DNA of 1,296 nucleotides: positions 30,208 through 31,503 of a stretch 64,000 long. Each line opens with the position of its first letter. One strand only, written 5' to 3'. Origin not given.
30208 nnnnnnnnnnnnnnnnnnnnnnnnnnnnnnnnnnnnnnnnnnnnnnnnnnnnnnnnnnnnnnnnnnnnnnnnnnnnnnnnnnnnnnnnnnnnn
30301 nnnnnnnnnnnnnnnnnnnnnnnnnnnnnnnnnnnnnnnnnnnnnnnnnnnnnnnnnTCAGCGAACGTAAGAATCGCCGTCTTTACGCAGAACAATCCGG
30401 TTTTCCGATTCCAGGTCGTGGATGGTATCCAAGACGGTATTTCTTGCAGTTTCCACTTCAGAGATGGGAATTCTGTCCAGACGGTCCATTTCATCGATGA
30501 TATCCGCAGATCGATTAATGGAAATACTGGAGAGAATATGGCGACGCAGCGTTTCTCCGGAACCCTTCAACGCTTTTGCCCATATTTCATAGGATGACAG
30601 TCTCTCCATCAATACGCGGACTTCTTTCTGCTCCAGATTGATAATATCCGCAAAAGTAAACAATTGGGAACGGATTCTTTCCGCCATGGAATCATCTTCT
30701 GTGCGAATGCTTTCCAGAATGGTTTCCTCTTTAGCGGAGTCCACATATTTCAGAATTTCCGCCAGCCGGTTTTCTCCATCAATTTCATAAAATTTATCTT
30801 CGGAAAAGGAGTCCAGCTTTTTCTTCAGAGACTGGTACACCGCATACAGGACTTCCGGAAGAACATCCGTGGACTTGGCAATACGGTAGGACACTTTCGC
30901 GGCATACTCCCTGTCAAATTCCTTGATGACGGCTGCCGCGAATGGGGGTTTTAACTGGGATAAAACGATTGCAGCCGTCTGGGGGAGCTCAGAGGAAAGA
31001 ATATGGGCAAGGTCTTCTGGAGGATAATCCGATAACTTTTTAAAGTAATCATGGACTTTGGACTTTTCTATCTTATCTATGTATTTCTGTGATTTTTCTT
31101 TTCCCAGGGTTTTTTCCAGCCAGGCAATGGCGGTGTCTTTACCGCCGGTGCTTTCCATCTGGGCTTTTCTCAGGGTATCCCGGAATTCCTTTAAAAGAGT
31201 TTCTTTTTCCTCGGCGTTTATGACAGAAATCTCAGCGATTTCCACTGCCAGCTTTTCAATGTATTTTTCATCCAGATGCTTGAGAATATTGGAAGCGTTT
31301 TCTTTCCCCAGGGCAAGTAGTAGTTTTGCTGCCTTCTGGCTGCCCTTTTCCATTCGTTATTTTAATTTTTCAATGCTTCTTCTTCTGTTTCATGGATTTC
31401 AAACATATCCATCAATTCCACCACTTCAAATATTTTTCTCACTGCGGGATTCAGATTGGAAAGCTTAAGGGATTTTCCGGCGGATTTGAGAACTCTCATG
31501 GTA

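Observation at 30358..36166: Partner-switching module (tandem-GAF PP2C phosphatase plus STAS antagonist) embedded between fliD and an isolated fliG paralogue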

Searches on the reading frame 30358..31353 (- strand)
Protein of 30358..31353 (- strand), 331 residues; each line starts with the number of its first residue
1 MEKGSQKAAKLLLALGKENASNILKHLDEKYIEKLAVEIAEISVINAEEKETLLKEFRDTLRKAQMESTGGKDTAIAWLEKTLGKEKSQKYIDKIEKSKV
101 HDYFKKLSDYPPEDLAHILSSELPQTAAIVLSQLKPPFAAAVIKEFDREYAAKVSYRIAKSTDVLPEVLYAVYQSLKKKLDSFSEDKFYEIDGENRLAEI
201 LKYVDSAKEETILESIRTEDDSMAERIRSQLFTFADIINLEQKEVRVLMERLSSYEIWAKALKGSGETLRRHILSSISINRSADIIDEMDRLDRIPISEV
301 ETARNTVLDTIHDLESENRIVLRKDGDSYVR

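Call 3: search_protein_families(library=pfam, proteins=[window:30358-31353:-], max_evalue=0.01)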
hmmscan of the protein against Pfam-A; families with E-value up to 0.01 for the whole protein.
window:30358-31353:- (331 aa): 4 families
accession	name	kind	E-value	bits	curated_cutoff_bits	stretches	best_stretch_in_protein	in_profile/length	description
PF14842.11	FliG_N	-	8.6e-34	116.7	25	2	4-100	4-100/104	FliG N-terminal domain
PF01706.21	FliG_C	-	2.6e-23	82.8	23.3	1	214-322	1-108/108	FliG C-terminal domain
PF14841.11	FliG_M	-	1.2e-22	80.3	25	1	112-185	1-74/76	FliG middle domain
PF03448.22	MgtE_N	-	4.1e-09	37.3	25.9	0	111-154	2-45/102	MgtE intracellular N domain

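Call 13: find_homologous_proteins(query=window:30358-31353:-, max_evalue=0.00001)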
Query window:30358-31353:- (331 aa): 37 proteins with E <= 0.00001 among 4094 candidates.
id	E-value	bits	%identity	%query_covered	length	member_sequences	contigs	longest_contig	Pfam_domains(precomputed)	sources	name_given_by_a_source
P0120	3.9e-202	688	100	100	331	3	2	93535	PF14842.12,PF14841.12,PF03448.23,PF01706.22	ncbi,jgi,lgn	-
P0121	1.4e-120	420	60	95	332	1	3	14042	PF14842.12,PF14841.12,PF03448.23,PF01706.22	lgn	-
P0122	1.5e-119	417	62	99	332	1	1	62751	PF14842.12,PF14841.12,PF03448.23,PF01706.22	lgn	-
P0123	2.1e-72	262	41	98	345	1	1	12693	PF14842.12,PF14841.12,PF03448.23,PF01706.22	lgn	-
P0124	3.5e-41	160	34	98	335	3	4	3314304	PF14842.12,PF14841.12,PF03448.23,PF01706.22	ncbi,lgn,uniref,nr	ncbi:flagellar motor switch protein FliG [Zhaonella formicivorans]|uniref:flagellar motor switch pro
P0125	1.8e-40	157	34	98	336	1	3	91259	PF14842.12,PF14841.12,PF03448.23,PF01706.22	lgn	-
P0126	6.6e-39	152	31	98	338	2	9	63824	PF14842.12,PF14841.12,PF03448.23,PF01706.22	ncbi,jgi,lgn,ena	jgi:flagellar motor switch protein FliG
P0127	2.0e-37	147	31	99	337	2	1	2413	PF14842.12,PF14841.12,PF03448.23,PF01706.22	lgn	-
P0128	7.2e-37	146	30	98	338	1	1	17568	PF14842.12,PF14841.12,PF03448.23,PF01706.22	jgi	jgi:flagellar motor switch protein FliG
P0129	1.6e-36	144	29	98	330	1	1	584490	PF14842.12,PF14841.12,PF03448.23,PF01706.22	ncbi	-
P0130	1.9e-36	144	29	98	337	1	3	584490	PF14842.12,PF14841.12,PF03448.23,PF01706.22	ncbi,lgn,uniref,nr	ncbi:flagellar motor switch protein FliG [Fictibacillus sp. Mic-4]|uniref:flagellar motor switch pro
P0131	1.4e-35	141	30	98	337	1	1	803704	PF14842.12,PF14841.12,PF03448.23,PF01706.22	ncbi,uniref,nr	ncbi:flagellar motor switch protein FliG [Bacillus sp. FJAT-50079]|uniref:flagellar motor switch pro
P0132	1.6e-34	138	29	98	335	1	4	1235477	PF14842.12,PF14841.12,PF03448.23,PF01706.22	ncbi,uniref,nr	ncbi:flagellar motor switch protein FliG [Lederbergia wuyishanensis]|uniref:Flagellar motor switch p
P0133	4.5e-34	136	29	98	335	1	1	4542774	PF14842.12,PF14841.12,PF03448.23,PF01706.22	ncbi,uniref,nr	ncbi:flagellar motor switch protein FliG [Bacillus sp. FJAT-49732]|uniref:Flagellar motor switch pro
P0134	8.1e-32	129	30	99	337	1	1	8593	PF14842.12,PF14841.12,PF01706.22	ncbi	-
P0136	1.7e-31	128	30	99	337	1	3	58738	PF14842.12,PF14841.12,PF01706.22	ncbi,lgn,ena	-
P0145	4.9e-28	117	28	95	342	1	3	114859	PF14842.12,PF14841.12,PF03448.23,PF01706.22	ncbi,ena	-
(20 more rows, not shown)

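Call 16: find_encoding_contigs(protein=P0123, flank=8000, max_places=2)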
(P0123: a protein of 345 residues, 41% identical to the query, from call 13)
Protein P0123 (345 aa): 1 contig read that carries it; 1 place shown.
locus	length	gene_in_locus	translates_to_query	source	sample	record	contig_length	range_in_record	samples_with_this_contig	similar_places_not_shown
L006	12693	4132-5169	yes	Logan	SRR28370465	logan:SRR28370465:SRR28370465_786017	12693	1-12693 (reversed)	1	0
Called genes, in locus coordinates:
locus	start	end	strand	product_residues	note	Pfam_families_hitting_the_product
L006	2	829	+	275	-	?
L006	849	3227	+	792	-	PF01590:GAF, PF13185:GAF_2, PF13492:GAF_3, PF13185:GAF_2, PF01590:GAF, PF13492:GAF_3, PF07228:SpoIIE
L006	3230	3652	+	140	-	PF13581:HATPase_c_2, PF02518:HATPase_c (weak)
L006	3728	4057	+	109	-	PF01740:STAS, PF13466:STAS_2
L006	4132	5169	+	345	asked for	PF03448:MgtE_N (faint), PF14842:FliG_N, PF14841:FliG_M, PF14842:FliG_N (weak), PF01706:FliG_C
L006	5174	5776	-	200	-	PF00694:Aconitase_C, PF27512:LeuD (weak)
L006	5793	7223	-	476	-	PF00330:Aconitase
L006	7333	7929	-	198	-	PF01842:ACT (faint)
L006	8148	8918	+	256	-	PF04620:FlaA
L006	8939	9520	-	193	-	PF13174:TPR_6 (faint), PF14559:TPR_19 (faint), PF00515:TPR_1 (faint), PF07719:TPR_2 (faint), PF13432:TPR_16 (faint), PF13431:TPR_17 (weak)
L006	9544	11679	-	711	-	PF03176:MMPL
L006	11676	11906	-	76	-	-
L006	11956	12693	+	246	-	?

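Call 36: search_protein_families(library=ncbifam, proteins=[window:30358-31353:-], max_evalue=0.001)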
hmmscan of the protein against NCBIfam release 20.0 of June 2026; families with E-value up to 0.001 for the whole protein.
window:30358-31353:- (331 aa): 2 families
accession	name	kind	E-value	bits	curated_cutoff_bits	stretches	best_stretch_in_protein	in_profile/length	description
TIGR00207.1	fliG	equivalog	9.6e-62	209.3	226.7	1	4-326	11-332/338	flagellar motor switch protein FliG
NF004260.2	PRK05686.2-1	equivalog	1.7e-24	86.5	550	1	5-287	18-297/316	flagellar motor switch protein FliG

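Call 41: find_encoding_contigs(protein=P0145, flank=5000, max_places=4)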
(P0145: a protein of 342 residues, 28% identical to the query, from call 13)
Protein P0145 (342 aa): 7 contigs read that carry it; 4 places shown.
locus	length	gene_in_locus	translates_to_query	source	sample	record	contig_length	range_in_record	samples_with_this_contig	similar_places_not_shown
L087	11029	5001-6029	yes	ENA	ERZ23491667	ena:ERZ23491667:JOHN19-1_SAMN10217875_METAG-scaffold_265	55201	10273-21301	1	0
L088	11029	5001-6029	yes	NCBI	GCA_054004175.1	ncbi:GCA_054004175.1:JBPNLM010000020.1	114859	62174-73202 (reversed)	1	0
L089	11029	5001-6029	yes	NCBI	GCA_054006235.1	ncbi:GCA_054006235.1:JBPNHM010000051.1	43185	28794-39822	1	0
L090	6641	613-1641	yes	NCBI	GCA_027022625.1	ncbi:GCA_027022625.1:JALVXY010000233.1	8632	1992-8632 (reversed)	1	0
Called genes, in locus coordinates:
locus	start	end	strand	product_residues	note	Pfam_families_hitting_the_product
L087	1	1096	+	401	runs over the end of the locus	PF00278:Orn_DAP_Arg_deC, PF01168:Ala_racemase_N (weak), PF02784:Orn_Arg_deC_N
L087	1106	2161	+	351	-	PF01817:CM_2, PF00800:PDT, PF01842:ACT (weak)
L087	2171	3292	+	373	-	PF00155:Aminotran_1_2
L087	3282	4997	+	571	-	PF01514:YscJ_FliF, PF08345:YscJ_FliF_C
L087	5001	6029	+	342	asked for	PF03448:MgtE_N (faint), PF14842:FliG_N, PF14841:FliG_M, PF14842:FliG_N (weak), PF01706:FliG_C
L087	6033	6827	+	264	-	PF02108:FliH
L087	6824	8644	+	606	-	PF13292:DXP_synthase_N, PF00676:E1_dh (weak), PF02779:Transket_pyr, PF02780:Transketolase_C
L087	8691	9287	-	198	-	PF00578:AhpC-TSA, PF08534:Redoxin, PF10417:1-cysPrx_C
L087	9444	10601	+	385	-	PF00438:S-AdoMet_synt_N, PF02772:S-AdoMet_synt_M, PF02773:S-AdoMet_synt_C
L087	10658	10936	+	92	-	PF00037:Fer4, PF12797:Fer4_2 (faint), PF13237:Fer4_10 (weak), PF12838:Fer4_7, PF13187:Fer4_9 (weak)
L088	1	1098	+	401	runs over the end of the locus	PF00278:Orn_DAP_Arg_deC, PF01168:Ala_racemase_N (weak), PF02784:Orn_Arg_deC_N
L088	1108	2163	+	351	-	PF01817:CM_2, PF00800:PDT, PF01842:ACT (weak)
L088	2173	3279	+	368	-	PF00155:Aminotran_1_2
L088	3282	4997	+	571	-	PF01514:YscJ_FliF, PF08345:YscJ_FliF_C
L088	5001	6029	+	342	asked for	PF03448:MgtE_N (faint), PF14842:FliG_N, PF14841:FliG_M, PF14842:FliG_N (weak), PF01706:FliG_C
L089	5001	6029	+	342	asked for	PF03448:MgtE_N (faint), PF14842:FliG_N, PF14841:FliG_M, PF14842:FliG_N (weak), PF01706:FliG_C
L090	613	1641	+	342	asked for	PF03448:MgtE_N (faint), PF14842:FliG_N, PF14841:FliG_M, PF14842:FliG_N (weak), PF01706:FliG_C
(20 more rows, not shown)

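Call 42: find_encoding_contigs(protein=P0136, flank=5000, max_places=4)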
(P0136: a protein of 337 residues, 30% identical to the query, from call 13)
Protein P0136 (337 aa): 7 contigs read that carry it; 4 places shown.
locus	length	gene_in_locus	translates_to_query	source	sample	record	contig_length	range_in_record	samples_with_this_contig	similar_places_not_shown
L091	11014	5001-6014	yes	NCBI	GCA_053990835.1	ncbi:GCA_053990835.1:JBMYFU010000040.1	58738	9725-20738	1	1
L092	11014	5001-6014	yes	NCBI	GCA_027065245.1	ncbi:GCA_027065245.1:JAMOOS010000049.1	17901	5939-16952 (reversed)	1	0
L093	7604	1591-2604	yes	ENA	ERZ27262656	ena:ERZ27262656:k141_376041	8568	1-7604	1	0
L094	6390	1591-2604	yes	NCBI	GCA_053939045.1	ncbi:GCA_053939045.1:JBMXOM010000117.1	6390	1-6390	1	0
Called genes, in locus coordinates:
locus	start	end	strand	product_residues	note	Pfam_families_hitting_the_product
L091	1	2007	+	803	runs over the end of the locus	PF12895:ANAPC3 (faint), PF14559:TPR_19 (faint), PF25058:ARM_TT21 (faint)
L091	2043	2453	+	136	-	PF00460:Flg_bb_rod (weak)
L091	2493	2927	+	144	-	PF00460:Flg_bb_rod, PF06429:Flg_bbr_C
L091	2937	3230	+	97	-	PF02049:FliE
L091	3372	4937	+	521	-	PF01514:YscJ_FliF, PF08345:YscJ_FliF_C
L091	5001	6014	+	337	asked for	PF14842:FliG_N, PF14841:FliG_M, PF01706:FliG_C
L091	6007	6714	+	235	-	PF02108:FliH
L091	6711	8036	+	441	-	PF00006:ATP-synt_ab, PF18269:T3SS_ATPase_C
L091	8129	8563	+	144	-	PF02050:FliJ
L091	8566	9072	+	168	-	PF03448:MgtE_N (faint)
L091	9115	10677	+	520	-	PF02120:Flg_hook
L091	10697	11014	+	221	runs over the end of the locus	PF03963:FlgD, PF13861:FLgD_tudor (weak), PF13860:FlgD_ig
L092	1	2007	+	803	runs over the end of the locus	PF12895:ANAPC3 (faint), PF14559:TPR_19 (faint), PF25058:ARM_TT21 (faint)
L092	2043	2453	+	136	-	PF00460:Flg_bb_rod (weak)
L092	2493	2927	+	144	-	PF00460:Flg_bb_rod, PF06429:Flg_bbr_C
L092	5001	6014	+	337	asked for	PF14842:FliG_N, PF14841:FliG_M, PF01706:FliG_C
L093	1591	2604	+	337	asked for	PF14842:FliG_N, PF14841:FliG_M, PF01706:FliG_C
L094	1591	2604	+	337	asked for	PF14842:FliG_N, PF14841:FliG_M, PF01706:FliG_C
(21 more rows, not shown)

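Call 43: list_cluster_members(proteins=[P0120, P0001, P0122, P0123, P0136, P0145])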
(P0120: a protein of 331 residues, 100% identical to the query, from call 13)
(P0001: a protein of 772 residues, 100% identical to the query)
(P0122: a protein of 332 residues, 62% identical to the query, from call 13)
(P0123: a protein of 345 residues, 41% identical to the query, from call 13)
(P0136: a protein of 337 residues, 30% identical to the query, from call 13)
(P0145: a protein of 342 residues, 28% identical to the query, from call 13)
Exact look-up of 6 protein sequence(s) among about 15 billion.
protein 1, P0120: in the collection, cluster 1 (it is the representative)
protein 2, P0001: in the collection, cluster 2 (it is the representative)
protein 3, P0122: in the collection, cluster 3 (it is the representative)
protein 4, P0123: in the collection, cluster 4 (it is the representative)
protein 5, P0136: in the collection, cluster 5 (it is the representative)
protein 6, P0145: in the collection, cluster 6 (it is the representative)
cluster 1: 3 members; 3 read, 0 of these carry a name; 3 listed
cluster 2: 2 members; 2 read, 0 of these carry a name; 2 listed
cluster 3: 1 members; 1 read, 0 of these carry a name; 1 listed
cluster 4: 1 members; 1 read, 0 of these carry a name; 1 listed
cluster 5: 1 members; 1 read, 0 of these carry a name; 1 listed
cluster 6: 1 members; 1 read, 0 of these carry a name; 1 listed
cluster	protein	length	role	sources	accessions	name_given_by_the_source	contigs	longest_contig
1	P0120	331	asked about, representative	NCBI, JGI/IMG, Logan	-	-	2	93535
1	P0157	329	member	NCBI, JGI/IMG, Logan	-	-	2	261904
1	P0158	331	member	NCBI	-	-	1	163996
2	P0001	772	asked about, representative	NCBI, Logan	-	-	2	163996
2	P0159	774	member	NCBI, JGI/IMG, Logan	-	-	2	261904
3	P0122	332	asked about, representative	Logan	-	-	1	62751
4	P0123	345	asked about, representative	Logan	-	-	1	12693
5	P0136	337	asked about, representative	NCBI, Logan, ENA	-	-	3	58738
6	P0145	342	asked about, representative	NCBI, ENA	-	-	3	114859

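Call 44: search_solved_structures(query=window:30358-31353:-, max_evalue=0.00001, show_alignments=2)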
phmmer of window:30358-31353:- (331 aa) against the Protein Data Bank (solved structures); distinct sequences matched with E-value up to 0.00001: 15.
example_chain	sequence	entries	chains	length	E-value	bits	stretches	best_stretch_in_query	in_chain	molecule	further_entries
8z4d_1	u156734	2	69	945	3.7e-31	112.1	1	4-327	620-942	Flagellar M-ring protein,Flagellar motor switch protein FliG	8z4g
1lkv_X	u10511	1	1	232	1.6e-30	110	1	106-327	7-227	FLAGELLAR MOTOR SWITCH PROTEIN FLIG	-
3hjl_A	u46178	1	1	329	7e-29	104.6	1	5-321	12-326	Flagellar motor switch protein fliG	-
4fhr_B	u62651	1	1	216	1.3e-28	103.7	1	112-322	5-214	Flagellar motor switch protein FliG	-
3usw_A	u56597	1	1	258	1.3e-28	103.6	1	78-320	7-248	Flagellar motor switch protein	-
8umd_B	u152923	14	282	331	1.6e-27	100.1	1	4-330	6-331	Flagellar motor switch protein FliG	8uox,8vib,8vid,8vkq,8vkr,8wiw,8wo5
3ajc_A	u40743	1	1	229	4.7e-27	98.6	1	106-327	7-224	Flagellar motor switch protein fliG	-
8umx_B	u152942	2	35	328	4.8e-25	92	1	4-330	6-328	Flagellar motor switch protein FliG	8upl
3usy_A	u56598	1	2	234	1.8e-24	90.1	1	104-320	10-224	Flagellar motor switch protein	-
5tdy_B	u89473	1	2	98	9.7e-17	64.7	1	4-93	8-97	Flagellar motor switch protein FliG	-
3soh_B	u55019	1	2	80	1.6e-08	37.8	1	115-185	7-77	Flagellar motor switch protein FliG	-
5wuj_B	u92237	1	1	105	2.3e-08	37.2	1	5-97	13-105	Flagellar motor switch protein FliG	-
4fq0_C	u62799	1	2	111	2.7e-08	37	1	104-187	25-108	Flagellar motor switch protein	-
1qc7_A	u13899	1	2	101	6.1e-08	35.8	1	231-327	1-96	PROTEIN (FLIG)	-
4qrm_B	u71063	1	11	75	1.1e-07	35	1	115-183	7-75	Flagellar motor switch protein FliG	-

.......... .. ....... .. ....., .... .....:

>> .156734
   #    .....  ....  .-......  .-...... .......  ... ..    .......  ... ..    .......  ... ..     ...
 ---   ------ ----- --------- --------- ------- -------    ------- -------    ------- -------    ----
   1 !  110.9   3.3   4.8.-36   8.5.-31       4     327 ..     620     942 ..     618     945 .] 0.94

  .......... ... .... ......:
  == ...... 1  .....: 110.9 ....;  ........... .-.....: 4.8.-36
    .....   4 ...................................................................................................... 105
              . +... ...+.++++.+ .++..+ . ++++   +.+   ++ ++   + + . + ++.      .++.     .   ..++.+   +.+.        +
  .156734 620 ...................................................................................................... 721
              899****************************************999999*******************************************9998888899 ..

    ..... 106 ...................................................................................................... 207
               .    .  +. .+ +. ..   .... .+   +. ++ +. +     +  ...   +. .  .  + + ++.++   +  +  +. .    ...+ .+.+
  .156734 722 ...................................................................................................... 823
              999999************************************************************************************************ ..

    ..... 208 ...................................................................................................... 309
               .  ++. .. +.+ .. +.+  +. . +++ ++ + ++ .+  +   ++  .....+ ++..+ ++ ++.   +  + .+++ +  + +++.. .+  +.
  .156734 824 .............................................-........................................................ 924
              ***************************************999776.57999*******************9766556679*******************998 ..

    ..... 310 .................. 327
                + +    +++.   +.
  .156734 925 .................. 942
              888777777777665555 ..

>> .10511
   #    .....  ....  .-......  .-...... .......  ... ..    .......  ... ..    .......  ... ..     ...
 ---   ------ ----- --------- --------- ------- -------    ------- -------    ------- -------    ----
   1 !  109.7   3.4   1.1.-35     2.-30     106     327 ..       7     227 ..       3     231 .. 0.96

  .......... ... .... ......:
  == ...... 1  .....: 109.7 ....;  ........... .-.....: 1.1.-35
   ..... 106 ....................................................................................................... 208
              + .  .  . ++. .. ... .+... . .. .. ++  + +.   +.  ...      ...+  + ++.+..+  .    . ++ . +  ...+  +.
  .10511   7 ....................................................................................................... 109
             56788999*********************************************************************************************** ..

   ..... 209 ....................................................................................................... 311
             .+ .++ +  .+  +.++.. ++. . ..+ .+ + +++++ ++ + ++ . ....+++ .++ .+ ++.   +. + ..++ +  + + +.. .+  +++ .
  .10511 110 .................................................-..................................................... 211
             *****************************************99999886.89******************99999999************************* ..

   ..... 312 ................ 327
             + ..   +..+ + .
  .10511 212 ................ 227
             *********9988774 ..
